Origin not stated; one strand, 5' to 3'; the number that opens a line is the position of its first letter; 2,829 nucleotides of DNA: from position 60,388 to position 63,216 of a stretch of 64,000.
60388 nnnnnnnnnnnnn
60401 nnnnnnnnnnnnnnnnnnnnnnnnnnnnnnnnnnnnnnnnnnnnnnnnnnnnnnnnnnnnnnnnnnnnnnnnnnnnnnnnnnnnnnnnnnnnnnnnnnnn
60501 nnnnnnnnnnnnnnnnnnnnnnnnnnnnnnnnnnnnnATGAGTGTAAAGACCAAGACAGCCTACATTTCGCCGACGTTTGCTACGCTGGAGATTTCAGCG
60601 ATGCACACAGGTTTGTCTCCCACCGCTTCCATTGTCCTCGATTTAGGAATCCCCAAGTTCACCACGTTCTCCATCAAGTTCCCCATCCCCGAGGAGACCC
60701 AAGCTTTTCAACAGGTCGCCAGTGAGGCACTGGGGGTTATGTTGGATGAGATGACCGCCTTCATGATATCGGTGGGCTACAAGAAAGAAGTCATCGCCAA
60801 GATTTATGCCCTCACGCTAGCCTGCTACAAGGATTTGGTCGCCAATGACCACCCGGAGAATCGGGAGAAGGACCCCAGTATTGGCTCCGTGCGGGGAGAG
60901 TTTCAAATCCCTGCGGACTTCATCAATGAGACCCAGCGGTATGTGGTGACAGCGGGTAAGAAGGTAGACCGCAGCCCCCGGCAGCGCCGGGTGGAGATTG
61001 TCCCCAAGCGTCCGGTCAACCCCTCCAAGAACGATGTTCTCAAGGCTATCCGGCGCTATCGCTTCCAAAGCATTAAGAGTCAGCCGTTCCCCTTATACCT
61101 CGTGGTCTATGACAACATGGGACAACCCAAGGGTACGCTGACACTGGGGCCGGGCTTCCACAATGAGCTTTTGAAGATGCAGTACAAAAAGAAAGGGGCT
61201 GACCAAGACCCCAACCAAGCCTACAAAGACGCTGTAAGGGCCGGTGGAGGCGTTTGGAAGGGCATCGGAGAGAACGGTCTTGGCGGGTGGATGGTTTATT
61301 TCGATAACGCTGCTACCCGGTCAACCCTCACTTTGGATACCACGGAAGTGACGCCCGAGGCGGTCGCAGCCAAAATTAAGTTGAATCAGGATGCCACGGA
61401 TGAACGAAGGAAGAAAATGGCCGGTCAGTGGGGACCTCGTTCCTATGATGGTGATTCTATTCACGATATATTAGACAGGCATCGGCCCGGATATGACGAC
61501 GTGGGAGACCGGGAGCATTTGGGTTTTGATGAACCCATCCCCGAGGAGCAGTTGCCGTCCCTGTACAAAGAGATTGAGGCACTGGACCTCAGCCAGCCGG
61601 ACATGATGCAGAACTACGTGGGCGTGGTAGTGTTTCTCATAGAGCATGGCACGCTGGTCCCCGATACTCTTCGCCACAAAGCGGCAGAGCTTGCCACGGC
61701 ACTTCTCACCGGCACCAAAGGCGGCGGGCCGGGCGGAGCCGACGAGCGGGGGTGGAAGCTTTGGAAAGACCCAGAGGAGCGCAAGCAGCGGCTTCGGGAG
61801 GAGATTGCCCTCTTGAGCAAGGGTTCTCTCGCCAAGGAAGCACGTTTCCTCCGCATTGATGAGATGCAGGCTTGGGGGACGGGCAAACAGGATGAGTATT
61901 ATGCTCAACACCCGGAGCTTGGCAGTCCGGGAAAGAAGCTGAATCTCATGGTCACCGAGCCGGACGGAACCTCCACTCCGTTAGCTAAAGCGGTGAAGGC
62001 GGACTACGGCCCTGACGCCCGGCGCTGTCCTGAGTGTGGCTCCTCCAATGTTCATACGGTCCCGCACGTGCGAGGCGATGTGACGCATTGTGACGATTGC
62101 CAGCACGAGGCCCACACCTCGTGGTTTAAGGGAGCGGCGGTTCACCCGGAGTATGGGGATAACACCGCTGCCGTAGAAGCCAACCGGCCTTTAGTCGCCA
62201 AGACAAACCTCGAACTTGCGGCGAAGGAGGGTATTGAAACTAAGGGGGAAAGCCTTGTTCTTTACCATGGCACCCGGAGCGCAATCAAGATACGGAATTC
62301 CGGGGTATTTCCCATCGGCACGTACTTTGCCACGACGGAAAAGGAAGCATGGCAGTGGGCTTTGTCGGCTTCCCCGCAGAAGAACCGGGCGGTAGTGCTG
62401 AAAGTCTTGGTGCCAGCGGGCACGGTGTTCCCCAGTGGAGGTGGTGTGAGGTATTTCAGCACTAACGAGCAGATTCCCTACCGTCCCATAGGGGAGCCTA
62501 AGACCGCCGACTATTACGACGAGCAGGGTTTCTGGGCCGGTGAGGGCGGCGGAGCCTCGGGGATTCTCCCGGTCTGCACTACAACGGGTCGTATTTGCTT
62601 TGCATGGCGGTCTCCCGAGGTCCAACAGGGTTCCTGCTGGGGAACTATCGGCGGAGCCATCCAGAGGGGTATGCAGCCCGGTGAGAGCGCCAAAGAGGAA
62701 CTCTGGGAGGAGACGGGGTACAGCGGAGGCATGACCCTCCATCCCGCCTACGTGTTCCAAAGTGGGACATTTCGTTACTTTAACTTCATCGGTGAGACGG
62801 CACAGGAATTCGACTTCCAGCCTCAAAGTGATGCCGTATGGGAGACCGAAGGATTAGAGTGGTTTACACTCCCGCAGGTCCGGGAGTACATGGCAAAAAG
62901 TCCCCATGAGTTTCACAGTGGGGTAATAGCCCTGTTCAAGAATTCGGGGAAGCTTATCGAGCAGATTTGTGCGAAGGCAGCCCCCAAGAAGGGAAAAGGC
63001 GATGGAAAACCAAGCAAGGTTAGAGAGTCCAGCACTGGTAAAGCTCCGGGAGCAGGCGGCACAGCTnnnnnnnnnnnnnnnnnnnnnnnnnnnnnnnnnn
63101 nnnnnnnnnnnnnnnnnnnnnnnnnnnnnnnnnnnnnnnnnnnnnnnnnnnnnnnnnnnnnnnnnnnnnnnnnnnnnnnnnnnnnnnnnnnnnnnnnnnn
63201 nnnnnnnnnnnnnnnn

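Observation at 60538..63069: PARP/DT-like ADP-ribosyltransferase signature fused to a Nudix-like box in an 843-aa protein at the end of the structural module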

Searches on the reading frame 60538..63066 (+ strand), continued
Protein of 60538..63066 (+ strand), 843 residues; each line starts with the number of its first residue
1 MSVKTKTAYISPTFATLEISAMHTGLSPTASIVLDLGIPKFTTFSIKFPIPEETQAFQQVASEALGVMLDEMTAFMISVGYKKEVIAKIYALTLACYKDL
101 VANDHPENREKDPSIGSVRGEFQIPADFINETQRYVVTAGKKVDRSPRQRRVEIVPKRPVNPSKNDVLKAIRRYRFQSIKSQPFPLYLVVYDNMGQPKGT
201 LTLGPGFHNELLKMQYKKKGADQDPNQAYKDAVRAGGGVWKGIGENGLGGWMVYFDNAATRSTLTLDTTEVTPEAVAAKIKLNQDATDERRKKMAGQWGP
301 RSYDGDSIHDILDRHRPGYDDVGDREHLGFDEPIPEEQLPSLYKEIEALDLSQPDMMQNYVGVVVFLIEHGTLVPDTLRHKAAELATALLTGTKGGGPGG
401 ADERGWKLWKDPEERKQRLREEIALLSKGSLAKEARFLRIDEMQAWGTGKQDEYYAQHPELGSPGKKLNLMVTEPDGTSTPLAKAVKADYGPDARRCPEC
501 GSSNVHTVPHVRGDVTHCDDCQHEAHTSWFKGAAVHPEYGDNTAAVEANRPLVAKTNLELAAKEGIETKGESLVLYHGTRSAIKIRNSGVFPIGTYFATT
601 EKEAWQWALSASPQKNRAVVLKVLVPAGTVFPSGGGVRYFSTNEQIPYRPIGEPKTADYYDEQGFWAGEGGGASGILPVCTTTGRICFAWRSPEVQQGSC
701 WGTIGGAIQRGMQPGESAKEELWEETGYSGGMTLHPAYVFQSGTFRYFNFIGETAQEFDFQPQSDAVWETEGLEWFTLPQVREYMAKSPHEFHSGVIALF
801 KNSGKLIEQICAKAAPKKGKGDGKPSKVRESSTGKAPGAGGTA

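Call 45: fold_search(model_id=the predicted structure, library=pdb)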
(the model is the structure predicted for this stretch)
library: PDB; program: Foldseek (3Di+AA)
matches with E <= 10: 567; with E <= 0.001: 54
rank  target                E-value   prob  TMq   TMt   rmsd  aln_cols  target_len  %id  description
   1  5gp0_I                4.1e-05  1.00  0.11  0.49   5.6       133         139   17  Crystal structure of geraniol-NUDX1 complex (released 2017-10-04)
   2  2fkb_A                4.4e-05  1.00  0.14  0.61   5.4       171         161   18  Crystal structure of a putative enzyme (possible Nudix hydrolase) from Escherichia Coli K12 (released 2006-02-21)
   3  6uuf_B                5.4e-05  1.00  0.14  0.67   3.5       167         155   20  Crystal structure of a Nudix Hydrolase from M. Smegmatis, RenU (released 2021-05-12)
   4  6uuf_A                7.3e-05  1.00  0.15  0.69   3.5       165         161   21  Crystal structure of a Nudix Hydrolase from M. Smegmatis, RenU (released 2021-05-12)
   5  1hx3_A                7.7e-05  1.00  0.13  0.55   6.9       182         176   13  CRYSTAL STRUCTURE OF E.COLI ISOPENTENYL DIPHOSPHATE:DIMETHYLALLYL DIPHOSPHATE ISOMERASE (released 2001-07-11)
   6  2fkb_C                1.0e-04  1.00  0.14  0.58   5.8       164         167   20  Crystal structure of a putative enzyme (possible Nudix hydrolase) from Escherichia Coli K12 (released 2006-02-21)
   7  5gp0_E                1.1e-04  1.00  0.11  0.51   5.6       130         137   17  Crystal structure of geraniol-NUDX1 complex (released 2017-10-04)
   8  1hx3_B                1.1e-04  1.00  0.14  0.57   4.7       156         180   13  CRYSTAL STRUCTURE OF E.COLI ISOPENTENYL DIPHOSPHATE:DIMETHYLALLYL DIPHOSPHATE ISOMERASE (released 2001-07-11)
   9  7b64                  1.2e-04  1.00  0.13  0.60   4.0       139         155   19  Structure of NUDT15 V18I Mutant in complex with TH7755 (released 2021-03-24)
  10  1nfs_A                1.4e-04  1.00  0.14  0.56   6.8       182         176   13  STRUCTURE AND MECHANISM OF ACTION OF ISOPENTENYLPYROPHOSPHATE-DIMETHYLALLYLPYROPHOSPHATE ISOMERASE: COMPLEX WITH NIPP (released 2003-06-24)
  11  7b66_C                1.4e-04  1.00  0.11  0.51   4.0       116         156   20  Structure of NUDT15 R139H Mutant in complex with TH7755 (released 2021-03-24)
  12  7b66_B                1.5e-04  1.00  0.13  0.59   4.1       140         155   18  Structure of NUDT15 R139H Mutant in complex with TH7755 (released 2021-03-24)
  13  1sz3_A                1.5e-04  1.00  0.13  0.57   9.2       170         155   14  CRYSTAL STRUCTURE OF NUDIX HYDROLASE DR1025 IN COMPLEXED WITH GNP AND MG+2 (released 2004-05-11)
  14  7b7v_A                2.2e-04  1.00  0.11  0.53   3.8       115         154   21  Structure of NUDT15 in complex with Acyclovir monophosphate (released 2021-05-19)
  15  5bon_D                2.4e-04  1.00  0.11  0.52   4.4       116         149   18  Crystal structure of human Nudt15 (MTH2) (released 2015-08-05)
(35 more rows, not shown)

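Call 57: search_dna_similar(query=window:60538-63066:+, collection=phages, mode=protein, max_evalue=0.001, max_rows=25)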
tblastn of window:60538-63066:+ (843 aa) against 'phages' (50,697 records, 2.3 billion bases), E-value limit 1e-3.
Records with a match: 9; places in all: 10; records where one place covers at least 80% of the query: 0.
Best place of each record, by identity: <60% 9.
By first word of the organism name: Burkholderia 4; Ralstonia 2; Achromobacter 2; Tunturiibacter 1.
By host as written in the record: Burkholderia cenocepacia 4; - 2; Achromobacter animicus 2; Tunturiibacter psychrotolerans X4BP1 1.
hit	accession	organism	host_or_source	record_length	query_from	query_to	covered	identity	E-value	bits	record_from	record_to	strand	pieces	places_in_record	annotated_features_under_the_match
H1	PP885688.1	Tunturiibacter phage Tunturi_5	Tunturiibacter psychrotolerans X4BP1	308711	676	811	16%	55.1%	3e-40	167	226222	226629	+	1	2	MutT/NUDIX hydrolase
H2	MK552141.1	Burkholderia phage BcepSauron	Burkholderia cenocepacia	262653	677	802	15%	34.1%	1e-7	62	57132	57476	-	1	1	hydrolase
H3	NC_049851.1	Burkholderia phage BcepSauron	Burkholderia cenocepacia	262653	677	802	15%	34.1%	1e-7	62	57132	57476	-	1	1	MutT/NUDIX hydrolase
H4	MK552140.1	Burkholderia phage BcepSaruman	Burkholderia cenocepacia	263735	677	802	15%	34.1%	2e-7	61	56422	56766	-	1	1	NUDIX hydrolase domain protein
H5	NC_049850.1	Burkholderia phage BcepSaruman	Burkholderia cenocepacia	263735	677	802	15%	34.1%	2e-7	61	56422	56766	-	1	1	MutT/NUDIX hydrolase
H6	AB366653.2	Ralstonia phage phiRSL1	-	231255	679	776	12%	28.0%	4e-5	54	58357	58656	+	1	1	MutT/NUDIX hydrolase family protein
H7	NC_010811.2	Ralstonia phage phiRSL1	-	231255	679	776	12%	28.0%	4e-5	54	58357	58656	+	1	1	MutT/NUDIX hydrolase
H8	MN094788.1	Achromobacter phage Motura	Achromobacter animicus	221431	676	758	10%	32.5%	1e-4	52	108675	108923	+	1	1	A/G-specific adenine glycosylase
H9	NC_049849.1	Achromobacter phage Motura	Achromobacter animicus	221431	676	758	10%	32.5%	1e-4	52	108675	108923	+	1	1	A/G-specific adenine glycosylase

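Call 58: get_annotated_region(hit=H1, flank=9000)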
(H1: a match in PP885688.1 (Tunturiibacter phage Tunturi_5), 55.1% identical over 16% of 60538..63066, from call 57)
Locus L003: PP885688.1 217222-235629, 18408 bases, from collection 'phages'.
description: Tunturiibacter phage Tunturi_5, complete genome.
organism: Tunturiibacter phage Tunturi_5 (NCBI taxid 3378199)
taxonomy: Viruses; Duplodnaviria; Heunggongvirae; Uroviricota; Caudoviricetes
host: Tunturiibacter psychrotolerans X4BP1; source: soil; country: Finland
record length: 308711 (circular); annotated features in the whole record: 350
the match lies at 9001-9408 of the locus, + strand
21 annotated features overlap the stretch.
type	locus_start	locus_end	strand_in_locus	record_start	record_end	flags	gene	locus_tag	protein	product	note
CDS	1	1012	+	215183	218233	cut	-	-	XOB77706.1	ribonucleotide reductase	ORF263; gp263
CDS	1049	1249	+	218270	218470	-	-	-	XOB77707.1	hypothetical protein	ORF264; gp264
CDS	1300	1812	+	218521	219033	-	-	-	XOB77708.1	nucleoside 2-deoxyribosyltransferase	ORF265; gp265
CDS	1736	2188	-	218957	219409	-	-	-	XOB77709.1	hypothetical protein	ORF266; gp266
CDS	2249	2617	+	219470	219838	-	-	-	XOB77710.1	primosomal protein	ORF267; gp267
CDS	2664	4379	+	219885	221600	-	-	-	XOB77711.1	DNA helicase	ORF268; gp268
CDS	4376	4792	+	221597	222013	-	-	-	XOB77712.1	hypothetical protein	ORF269; gp269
CDS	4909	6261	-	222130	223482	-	-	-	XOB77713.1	DNA repair exonuclease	ORF270; gp270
CDS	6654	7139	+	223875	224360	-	-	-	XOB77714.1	minor tail protein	ORF271; gp271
CDS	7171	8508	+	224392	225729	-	-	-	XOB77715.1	minor head protein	ORF272; gp272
CDS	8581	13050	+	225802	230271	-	-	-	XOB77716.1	MutT/NUDIX hydrolase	ORF273; gp273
CDS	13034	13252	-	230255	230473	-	-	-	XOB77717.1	hypothetical protein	ORF274; gp274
CDS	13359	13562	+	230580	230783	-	-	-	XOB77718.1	hypothetical protein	ORF275; gp275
CDS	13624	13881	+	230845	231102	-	-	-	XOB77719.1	hypothetical protein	ORF276; gp276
CDS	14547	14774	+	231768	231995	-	-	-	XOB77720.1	hypothetical protein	ORF277; gp277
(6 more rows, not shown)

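Call 59: search_protein_families(library=pfam, proteins=[L003:8581-13047:+, L003:7171-8505:+], max_evalue=0.1)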
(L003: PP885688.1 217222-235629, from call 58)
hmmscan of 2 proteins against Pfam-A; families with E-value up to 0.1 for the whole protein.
L003:8581-13047:+ (1489 aa): 8 families
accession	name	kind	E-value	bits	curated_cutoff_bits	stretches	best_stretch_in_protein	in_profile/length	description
PF18760.7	ART-PolyVal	-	3e-42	145.1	31.2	3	425-567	1-140/140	ADP-Ribosyltransferase in polyvalent proteins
PF00583.31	Acetyltransf_1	-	1.2e-16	61.5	20.7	2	597-645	37-84/116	Acetyltransferase (GNAT) family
PF13508.13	Acetyltransf_7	-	2.5e-16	60.3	27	2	599-647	5-55/84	Acetyltransferase (GNAT) domain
PF13673.13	Acetyltransf_10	-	7.8e-13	49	23.6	1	599-647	33-78/128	Acetyltransferase (GNAT) domain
PF14542.12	Acetyltransf_CG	-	5.5e-10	39.7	30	1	602-644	5-48/80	GCN5-related N-acetyl-transferase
PF00293.34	NUDIX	-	6.5e-06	26.6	21.1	1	140-254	7-127/134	NUDIX domain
PF13151.12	DUF3990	-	0.0023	18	32.2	0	432-475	2-42/152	Protein of unknown function (DUF3990)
PF12568.14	PanZ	-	0.092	12.7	22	0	606-670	47-110/128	Acetyltransferase (GNAT) domain, PanZ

L003:7171-8505:+ (445 aa): 2 families
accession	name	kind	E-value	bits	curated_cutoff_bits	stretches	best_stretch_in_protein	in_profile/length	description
PF17338.8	GP88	-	3.2e-41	142.1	24.4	1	197-412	2-219/230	Gene product 88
PF18823.6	InPase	-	5.9e-34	117.3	26.8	1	22-128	12-118/135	Inorganic Pyrophosphatase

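Call 73: find_encoding_contigs(protein=P0014, flank=9000, max_places=1)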
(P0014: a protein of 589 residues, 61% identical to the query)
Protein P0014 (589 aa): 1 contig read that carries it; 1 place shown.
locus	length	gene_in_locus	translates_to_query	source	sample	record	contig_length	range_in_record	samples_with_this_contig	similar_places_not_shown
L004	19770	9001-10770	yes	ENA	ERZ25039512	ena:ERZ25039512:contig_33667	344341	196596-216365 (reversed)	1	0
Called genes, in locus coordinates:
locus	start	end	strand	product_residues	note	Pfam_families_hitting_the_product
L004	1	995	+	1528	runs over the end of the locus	-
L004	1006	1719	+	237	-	-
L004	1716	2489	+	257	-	-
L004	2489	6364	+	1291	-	-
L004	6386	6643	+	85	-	-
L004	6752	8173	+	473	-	-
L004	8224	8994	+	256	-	-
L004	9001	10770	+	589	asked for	PF00293:NUDIX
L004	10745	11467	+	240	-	-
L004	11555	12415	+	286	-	PF24308:DUF7487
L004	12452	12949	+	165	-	-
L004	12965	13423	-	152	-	-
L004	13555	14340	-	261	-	-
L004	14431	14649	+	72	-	-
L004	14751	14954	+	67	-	-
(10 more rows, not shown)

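Call 74: find_encoding_contigs(protein=P0009, flank=9000, max_places=1)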
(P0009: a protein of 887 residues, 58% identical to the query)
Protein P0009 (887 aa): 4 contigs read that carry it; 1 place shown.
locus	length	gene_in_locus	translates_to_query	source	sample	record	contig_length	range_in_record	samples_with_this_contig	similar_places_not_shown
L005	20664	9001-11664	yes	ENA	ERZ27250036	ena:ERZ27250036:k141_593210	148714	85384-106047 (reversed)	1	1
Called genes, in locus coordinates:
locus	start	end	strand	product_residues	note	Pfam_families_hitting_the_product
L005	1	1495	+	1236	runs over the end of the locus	PF05345:He_PIG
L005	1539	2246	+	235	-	-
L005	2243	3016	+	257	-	-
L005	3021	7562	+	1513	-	-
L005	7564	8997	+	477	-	-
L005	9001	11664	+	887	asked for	PF00293:NUDIX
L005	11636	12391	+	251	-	-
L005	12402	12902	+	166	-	-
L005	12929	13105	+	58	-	-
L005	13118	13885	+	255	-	PF02086:MethyltransfD12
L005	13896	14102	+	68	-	-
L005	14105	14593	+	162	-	PF05014:Nuc_deoxyrib_tr (weak)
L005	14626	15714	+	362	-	-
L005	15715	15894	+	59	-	-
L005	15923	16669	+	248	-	-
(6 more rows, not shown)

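Call 76: fold_search(model_id=the predicted structure, library=viral)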
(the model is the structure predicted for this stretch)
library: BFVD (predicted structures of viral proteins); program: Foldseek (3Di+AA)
matches with E <= 10: 516; with E <= 0.001: 12
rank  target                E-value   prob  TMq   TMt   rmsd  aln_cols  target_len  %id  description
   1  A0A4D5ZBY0            4.8e-08  1.00  0.16  0.68  12.2       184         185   26  NUDIX hydrolase domain protein [Burkholderia phage BcepSaruman]
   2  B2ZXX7                1.2e-07  1.00  0.15  0.72   2.8       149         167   24  MutT/NUDIX hydrolase family protein [Ralstonia phage phiRSL1]
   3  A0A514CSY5            2.7e-06  1.00  0.12  0.35   6.0       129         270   26  A/G-specific adenine glycosylase [Achromobacter phage Motura]
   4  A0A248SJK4            2.8e-06  1.00  0.14  0.58   8.7       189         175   21  (no name in the UniProt tables at hand)
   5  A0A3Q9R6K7            3.5e-06  1.00  0.14  0.70   2.8       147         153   25  (no name in the UniProt tables at hand)
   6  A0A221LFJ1            9.9e-06  0.97  0.14  0.09  45.0      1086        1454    9  8-oxo-dGTP diphosphatase [Barns Ness breadcrumb sponge sobemo-like virus 1]
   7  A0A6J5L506            1.3e-05  1.00  0.14  0.74   2.8       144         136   21  8-oxo-dGTP diphosphatase [uncultured Caudovirales phage]
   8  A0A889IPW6            1.5e-05  1.00  0.14  0.23  19.3       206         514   21  (no name in the UniProt tables at hand)
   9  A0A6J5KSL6            7.5e-05  1.00  0.15  0.71   3.0       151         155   22  COG1051 ADP-ribose pyrophosphatase [uncultured Caudovirales phage]
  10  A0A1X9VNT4            2.3e-04  1.00  0.13  0.67   3.3       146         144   17  Nudix hydrolase domain-containing protein [Mimivirus AB-566-O17]
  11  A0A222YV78            6.7e-04  1.00  0.11  0.43   5.2       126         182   21  Nudix hydrolase domain-containing protein [Streptomyces phage Mildred21]
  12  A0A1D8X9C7            7.9e-04  1.00  0.15  0.28   4.5       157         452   17  Nudix hydrolase domain-containing protein [Sclerotium rolfsii mycovirus dsRNA 1]
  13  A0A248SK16            1.0e-03  1.00  0.12  0.63   6.1       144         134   16  (no name in the UniProt tables at hand)
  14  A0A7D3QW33            1.3e-03  1.00  0.11  0.29   4.4       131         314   18  ADP-ribose pyrophosphatase yjhB NUDIx family [Fadolivirus FV1/VV64]
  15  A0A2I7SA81            1.8e-03  1.00  0.11  0.63   5.9       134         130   15  (no name in the UniProt tables at hand)
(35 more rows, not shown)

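Call 81: search_protein_families(library=phrogs, proteins=[L003:8581-13047:+], max_evalue=0.001)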
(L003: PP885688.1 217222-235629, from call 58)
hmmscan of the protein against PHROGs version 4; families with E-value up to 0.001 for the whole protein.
L003:8581-13047:+ (1489 aa): 11 families
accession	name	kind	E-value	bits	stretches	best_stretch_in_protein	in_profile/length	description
phrog_21376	-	unknown function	5.3e-24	84.7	1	408-585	525-691/1664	-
phrog_10691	-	unknown function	3.7e-19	67.7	1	1340-1440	2699-2803/3925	-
phrog_11975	-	unknown function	1.2e-12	48.6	1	1336-1433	18-113/370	-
phrog_3810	-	other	1.6e-10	42.2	1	586-647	50-112/155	acetyltransferase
phrog_4700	-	unknown function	6.6e-08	33.4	1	430-479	18-66/149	-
phrog_1249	-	other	1.7e-07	32.2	0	1231-1273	97-140/180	acetyltransferase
phrog_1198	-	other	3.1e-06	28.1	1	136-258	37-156/253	MutT/NUDIX hydrolase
phrog_30335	-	unknown function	3.9e-06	25.2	1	402-474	1849-1922/2900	-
phrog_873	-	head and packaging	1.8e-05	24.3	0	992-1074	1142-1220/1277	endolysin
phrog_31411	-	unknown function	2.5e-05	25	0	804-860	54-106/232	-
phrog_1238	-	moron, auxiliary metabolic gene and host takeover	3.6e-05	24.4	1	16-73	24-75/155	phosphoheptose isomerase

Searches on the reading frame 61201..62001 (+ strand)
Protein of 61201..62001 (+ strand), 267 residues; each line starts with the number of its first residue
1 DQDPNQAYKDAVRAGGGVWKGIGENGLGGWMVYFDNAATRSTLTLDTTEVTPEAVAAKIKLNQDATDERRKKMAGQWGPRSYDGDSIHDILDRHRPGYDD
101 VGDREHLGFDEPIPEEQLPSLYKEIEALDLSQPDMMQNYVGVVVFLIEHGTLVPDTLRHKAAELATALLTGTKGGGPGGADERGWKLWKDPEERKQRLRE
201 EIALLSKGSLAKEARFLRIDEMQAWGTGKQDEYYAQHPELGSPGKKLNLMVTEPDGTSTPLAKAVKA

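Call 83: search_solved_structures(query=A7, max_evalue=10)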
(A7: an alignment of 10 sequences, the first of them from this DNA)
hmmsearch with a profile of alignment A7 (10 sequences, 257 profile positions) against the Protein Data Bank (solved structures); distinct sequences matched with E-value up to 10: 1.
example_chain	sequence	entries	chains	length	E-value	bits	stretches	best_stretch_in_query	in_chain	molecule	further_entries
8a42_A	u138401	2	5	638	0.52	12.7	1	39-168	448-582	Oligopeptide-binding protein AmiA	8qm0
